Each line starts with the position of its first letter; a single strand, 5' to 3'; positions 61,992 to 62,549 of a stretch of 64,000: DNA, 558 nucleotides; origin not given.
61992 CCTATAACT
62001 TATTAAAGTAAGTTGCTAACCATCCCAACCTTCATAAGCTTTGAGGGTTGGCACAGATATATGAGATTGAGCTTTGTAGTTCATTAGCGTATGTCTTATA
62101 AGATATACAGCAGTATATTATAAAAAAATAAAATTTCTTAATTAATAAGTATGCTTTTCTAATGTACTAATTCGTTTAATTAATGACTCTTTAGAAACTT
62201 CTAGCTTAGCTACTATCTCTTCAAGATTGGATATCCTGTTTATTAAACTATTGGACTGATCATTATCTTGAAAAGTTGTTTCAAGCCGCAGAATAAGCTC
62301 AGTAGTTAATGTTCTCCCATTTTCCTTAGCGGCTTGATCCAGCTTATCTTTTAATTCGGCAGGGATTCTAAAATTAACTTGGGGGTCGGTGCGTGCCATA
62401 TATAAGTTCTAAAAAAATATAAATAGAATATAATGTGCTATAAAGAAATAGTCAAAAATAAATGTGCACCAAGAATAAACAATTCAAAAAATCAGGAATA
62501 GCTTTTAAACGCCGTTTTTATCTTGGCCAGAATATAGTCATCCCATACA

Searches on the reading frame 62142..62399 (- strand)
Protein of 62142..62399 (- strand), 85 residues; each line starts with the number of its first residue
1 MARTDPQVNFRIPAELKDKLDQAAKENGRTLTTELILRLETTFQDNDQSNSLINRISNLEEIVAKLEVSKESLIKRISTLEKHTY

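Call 35: search_protein_families(library=pfam, proteins=[window:62142-62399:-], max_evalue=0.05)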
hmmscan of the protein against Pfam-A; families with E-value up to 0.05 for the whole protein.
window:62142-62399:- (85 aa): 7 families
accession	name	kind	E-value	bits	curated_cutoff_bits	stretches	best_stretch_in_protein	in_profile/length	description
PF03869.20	Arc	-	8.8e-11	41.9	20.4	1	2-44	1-43/50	Arc-like DNA binding domain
PF05509.17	TraY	-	0.00011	22.6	21.3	1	8-40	1-33/49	TraY domain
PF01402.27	RHH_1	-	0.00016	22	20.5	1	8-30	2-24/39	Ribbon-helix-helix protein, copG family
PF07878.17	RHH_5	-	0.0069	16.5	26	1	12-31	8-27/43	CopG-like RHH_1 or ribbon-helix-helix domain, RHH_5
PF22513.2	FitA-like_RHH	-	0.013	15.9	27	1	12-40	8-36/39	Antitoxin FitA-like, ribbon-helix-helix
PF08681.18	TacA1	-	0.014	15.8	21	1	8-32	2-26/80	Antitoxin TacA 1-like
PF00170.26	bZIP_1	-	0.02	15.4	27.6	1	55-84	27-56/64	bZIP transcription factor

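Call 36: search_protein_families(library=phrogs, proteins=[window:62142-62399:-], max_evalue=0.01)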
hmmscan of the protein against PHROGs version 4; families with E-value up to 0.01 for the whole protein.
window:62142-62399:- (85 aa): 11 families
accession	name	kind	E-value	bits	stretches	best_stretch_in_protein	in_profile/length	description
phrog_795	-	other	8.9e-17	62.5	1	1-64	13-82/116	partition protein ATPase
phrog_1388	-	unknown function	1e-15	59.2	1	1-77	1-77/143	-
phrog_2685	-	other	3.9e-14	54.3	1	1-82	14-94/161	partition protein ATPase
phrog_3178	-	transcription regulation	1.1e-09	39.7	1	2-64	6-68/125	Arc-like DNA binding domain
phrog_228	-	transcription regulation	1.1e-09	39.5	1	1-53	6-58/251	Arc-like repressor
phrog_7906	-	transcription regulation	1.1e-07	33.5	1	6-79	10-84/111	Arc-like transcriptional regulator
phrog_1287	-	unknown function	1.5e-07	32.8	1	7-67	11-71/115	-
phrog_4515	-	unknown function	2.6e-07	31.1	1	1-52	1-52/224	-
phrog_582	-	transcription regulation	1.6e-05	26.1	1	5-50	57-102/105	Arc-like repressor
phrog_30599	-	transcription regulation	0.00021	22.7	1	7-41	12-46/100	transcriptional regulator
phrog_7325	-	transcription regulation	0.0059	17.7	0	8-56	59-107/151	CopG-like transcriptional repressor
